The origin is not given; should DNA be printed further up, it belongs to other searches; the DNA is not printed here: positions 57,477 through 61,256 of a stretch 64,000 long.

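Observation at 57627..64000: Giant ORF (more than 2124 codons, still open at the window edge) missing from the ORF track: modular virion or adhesin protein with Cys-rich, hydrophobic, PKD-like and LRR segments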

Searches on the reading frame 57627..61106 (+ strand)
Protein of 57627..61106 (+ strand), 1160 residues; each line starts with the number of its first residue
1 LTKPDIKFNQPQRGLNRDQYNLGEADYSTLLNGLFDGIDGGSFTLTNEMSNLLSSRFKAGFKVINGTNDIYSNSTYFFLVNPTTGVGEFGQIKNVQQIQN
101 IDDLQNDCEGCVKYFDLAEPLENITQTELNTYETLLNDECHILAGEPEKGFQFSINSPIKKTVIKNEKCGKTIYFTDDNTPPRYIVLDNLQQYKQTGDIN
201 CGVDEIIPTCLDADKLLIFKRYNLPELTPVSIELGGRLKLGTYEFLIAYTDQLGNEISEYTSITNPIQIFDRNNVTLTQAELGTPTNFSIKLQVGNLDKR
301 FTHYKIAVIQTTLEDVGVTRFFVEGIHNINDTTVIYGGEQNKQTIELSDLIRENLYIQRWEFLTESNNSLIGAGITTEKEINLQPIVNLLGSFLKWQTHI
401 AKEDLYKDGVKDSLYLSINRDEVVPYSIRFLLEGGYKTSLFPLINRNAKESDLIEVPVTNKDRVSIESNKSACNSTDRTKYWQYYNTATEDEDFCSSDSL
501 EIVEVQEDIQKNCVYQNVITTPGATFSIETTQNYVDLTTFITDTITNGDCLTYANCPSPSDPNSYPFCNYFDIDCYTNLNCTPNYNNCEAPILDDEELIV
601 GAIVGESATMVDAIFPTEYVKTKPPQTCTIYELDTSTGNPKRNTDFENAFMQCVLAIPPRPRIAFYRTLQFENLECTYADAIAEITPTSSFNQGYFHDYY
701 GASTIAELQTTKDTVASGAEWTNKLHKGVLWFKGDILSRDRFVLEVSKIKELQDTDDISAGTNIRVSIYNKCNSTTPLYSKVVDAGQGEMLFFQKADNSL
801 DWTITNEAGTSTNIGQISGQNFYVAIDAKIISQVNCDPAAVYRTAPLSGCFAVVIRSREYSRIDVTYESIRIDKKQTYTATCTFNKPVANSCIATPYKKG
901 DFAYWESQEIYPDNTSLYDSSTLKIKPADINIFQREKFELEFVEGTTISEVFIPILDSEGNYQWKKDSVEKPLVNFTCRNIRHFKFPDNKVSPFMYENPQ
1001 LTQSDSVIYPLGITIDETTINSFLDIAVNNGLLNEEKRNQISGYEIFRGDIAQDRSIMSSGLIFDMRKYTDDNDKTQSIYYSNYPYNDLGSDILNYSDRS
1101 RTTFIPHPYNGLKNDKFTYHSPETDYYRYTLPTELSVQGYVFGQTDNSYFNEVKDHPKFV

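Call 52: predict_structure(alignment_id=A4)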
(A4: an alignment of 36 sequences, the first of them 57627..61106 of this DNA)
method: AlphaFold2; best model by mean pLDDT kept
length: 1160 residues; sequences in the alignment: 36
mean_pLDDT: 76.0   pTM: 0.51
mean pLDDT of the five models: 76.0, 73.8, 71.6, 70.8, 68.5
residues with pLDDT >= 90: 247; 70-90: 585; 50-70: 172; < 50: 156
segments of 3 or more residues with pLDDT < 50: 1-54, 203-205, 471-475, 558-560, 1051-1065, 1083-1094, 1111-1160
pLDDT, mean of each block of 10 residues (from residue 1): 30 37 41 36 34 61 84 85 86 65 63 63 63 85 76 78 81 85 87 67 54 82 86 86 90 86 80 58 80 87 91 71 90 90 87 80 80 81 93 89 71 68 86 85 91 86 64 58 86 57 69 83 83 77 78 56 75 81 71 85 84 84 87 84 89 72 86 90 79 90 92 88 94 88 93 84 92 89 92 84 90 84 94 78 92 89 85 86 68 75 87 90 93 89 87 90 90 91 85 67 64 89 94 89 82 36 48 52 42 52 54 44 42 46 38 38
secondary structure, 60 per line:
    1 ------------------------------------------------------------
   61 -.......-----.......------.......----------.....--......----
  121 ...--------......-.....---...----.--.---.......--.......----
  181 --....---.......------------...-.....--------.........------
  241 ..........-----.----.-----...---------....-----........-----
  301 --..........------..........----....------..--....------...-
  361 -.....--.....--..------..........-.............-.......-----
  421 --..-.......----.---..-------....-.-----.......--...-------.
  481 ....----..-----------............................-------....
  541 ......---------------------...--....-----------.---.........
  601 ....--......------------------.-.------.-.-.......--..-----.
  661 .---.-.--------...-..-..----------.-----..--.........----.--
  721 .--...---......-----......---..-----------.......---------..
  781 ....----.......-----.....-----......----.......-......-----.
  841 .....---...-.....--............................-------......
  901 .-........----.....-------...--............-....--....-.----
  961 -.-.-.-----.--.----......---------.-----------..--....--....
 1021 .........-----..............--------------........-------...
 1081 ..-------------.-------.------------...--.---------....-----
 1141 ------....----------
elements in order (helices of 4 or more, strands of 3 or more residues): E62-68 E74-80 E87-93 E104-108 E111-116 E132-137 H139-143 E161-167 E170-176 E183-186 H190-193 E194-196 E209-211 H213-216 E226-234 E241-250 E267-269 H279-282 E288-295 E303-312 E319-328 E333-336 H347-350 E357-359 E362-366 E369-373 H384-393 E395-402 H403-407 H409-415 E426-432 H450-453 H461-467 H481-484 E502-529 H537-546 H573-576 E592-604 E607-612 H644-650 H705-708 E709-713 E724-726 E730-735 E741-746 E763-769 E779-784 E789-795 E801-805 E811-816 E821-827 E829-834 E840-845 E849-851 E853-857 E860-887 E895-901 E903-910 H915-918 H932-942 E945-948 E951-954 E980-985 E1011-1014 H1017-1029 H1035-1040 E1041-1048 E1063-1070 E1078-1082 E1117-1119 H1147-1150

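Call 55: fold_search(model_id=the predicted structure, library=pdb)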
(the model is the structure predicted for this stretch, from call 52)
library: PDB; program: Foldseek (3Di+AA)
matches with E <= 10: 553; with E <= 0.001: 1
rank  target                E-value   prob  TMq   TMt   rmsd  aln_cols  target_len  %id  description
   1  7qok_A                2.6e-12  1.00  0.22  0.19   6.2       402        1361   10  Tail muzzle assembly of the phicrAss001 virion with C6 symmetry imposed (released 2023-03-29)
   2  2oxb_A                5.5e-03  0.13  0.06  0.11  39.4       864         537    7  Crystal structure of a cell-wall invertase (E203Q) from Arabidopsis thaliana in complex with sucrose (released 2008-01-22)
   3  2qqu_A                1.2e-02  0.15  0.06  0.12  40.2       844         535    8  Crystal structure of a cell-wall invertase (D239A) from Arabidopsis thaliana in complex with sucrose (released 2008-04-22)
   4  9lvk_P                1.8e-02  0.11  0.05  0.14  22.5       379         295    7  Cryo-EM structure of CASTOR1 bound human GATOR2 complex (released 2025-08-13)
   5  6lk8_D                2.5e-02  0.15  0.07  0.18  20.6       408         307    8  Structure of Xenopus laevis Cytoplasmic Ring subunit. (released 2021-07-21)
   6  8a9y_E                4.0e-02  0.18  0.06  0.12  18.7       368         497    7  Substrate-free levan utilisation machinery (utilisome) (released 2023-06-07)
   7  4wiz_AA               4.9e-02  0.04  0.04  0.11  38.3       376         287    9  Crystal structure of Grouper nervous necrosis virus-like particle at 3.6A (released 2015-10-07)
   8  6lk8_d                6.7e-02  0.12  0.07  0.18  23.1       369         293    6  Structure of Xenopus laevis Cytoplasmic Ring subunit. (released 2021-07-21)
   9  1sva_6                6.7e-02  0.04  0.04  0.09  25.6       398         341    9  SIMIAN VIRUS 40 (released 1996-06-10)
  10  9lvj_Q                7.4e-02  0.10  0.06  0.16  22.4       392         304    6  Cryo-EM structure of Sestrin2 bound human GATOR2 complex (released 2025-08-13)
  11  7vrn_A                7.4e-02  0.08  0.06  0.13  26.0       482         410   10  Structure of infectious bursal disease virus Gt strain (released 2022-03-30)
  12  9sob_R                7.4e-02  0.07  0.05  0.05  22.3       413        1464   10  Structural Model of the Nuclear Pore Complex in Arabidopsis thaliana (released 2025-11-05)
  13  4bz4_B                7.8e-02  0.09  0.05  0.18  21.3       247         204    5  CorA is a surface-associated copper-binding protein important in Methylomicrobium album BG8 copper acquisition (released 2014-02-19)
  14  3d6e_A                8.7e-02  0.08  0.04  0.16  23.8       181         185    8  Crystal structure of the engineered 1,3-1,4-beta-glucanase protein from Bacillus licheniformis (released 2009-05-19)
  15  1a78_A                9.1e-02  0.47  0.06  0.35   9.3       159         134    6  COMPLEX OF TOAD OVARY GALECTIN WITH THIO-DIGALACTOSE (released 1998-10-14)
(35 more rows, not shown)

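Call 83: fold_search(model_id=the predicted structure, library=viral)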
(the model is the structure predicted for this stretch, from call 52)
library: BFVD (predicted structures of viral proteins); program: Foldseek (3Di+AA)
matches with E <= 10: 601; with E <= 0.001: 35
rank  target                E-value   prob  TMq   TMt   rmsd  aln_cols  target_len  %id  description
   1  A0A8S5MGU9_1          2.4e-55  1.00  0.33  0.34  43.1      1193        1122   22  Stabilization protein [Podoviridae sp. ct1h53]
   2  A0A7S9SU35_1          2.9e-33  1.00  0.39  0.41  18.5      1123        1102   16  Uncharacterized protein [Virus NIOZ-UU157]
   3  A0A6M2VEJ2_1          8.7e-25  1.00  0.28  0.36  29.2      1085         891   15  (no name in the UniProt tables at hand)
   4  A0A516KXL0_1          3.2e-24  1.00  0.36  0.44  23.4      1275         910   12  (no name in the UniProt tables at hand)
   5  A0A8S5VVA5            3.7e-17  1.00  0.23  0.31  29.3      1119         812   10  (no name in the UniProt tables at hand)
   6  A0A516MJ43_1          4.1e-17  1.00  0.26  0.35  11.2       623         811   14  (no name in the UniProt tables at hand)
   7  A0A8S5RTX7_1          2.3e-16  1.00  0.21  0.30   7.2       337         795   18  Stabilization protein [Siphoviridae sp. gcode 4]
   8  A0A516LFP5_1          5.6e-16  1.00  0.24  0.29   7.8       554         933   14  (no name in the UniProt tables at hand)
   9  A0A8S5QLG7            1.1e-15  1.00  0.21  0.34   6.8       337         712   14  Stabilization protein [CrAss-like virus sp. ctYsL76]
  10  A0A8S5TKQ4            1.2e-15  1.00  0.22  0.34  19.8       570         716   14  Stabilization protein (Fragment) [Podoviridae sp. ctz6O13]
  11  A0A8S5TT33            8.3e-15  1.00  0.23  0.18   8.1       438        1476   14  Stabilization protein [CrAss-like virus sp. ct3KQ27]
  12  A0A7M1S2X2            3.2e-14  1.00  0.25  0.25  22.8       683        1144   12  Uncharacterized protein [uncultured phage cr127_1]
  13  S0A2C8                2.2e-13  1.00  0.23  0.20  28.3      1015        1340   10  Structural protein [Cellulophaga phage phi14:2]
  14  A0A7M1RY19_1          3.3e-13  1.00  0.22  0.30  11.6       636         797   14  Stabilization protein [uncultured phage cr273_1]
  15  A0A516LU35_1          3.5e-13  1.00  0.24  0.29  26.1      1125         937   11  (no name in the UniProt tables at hand)
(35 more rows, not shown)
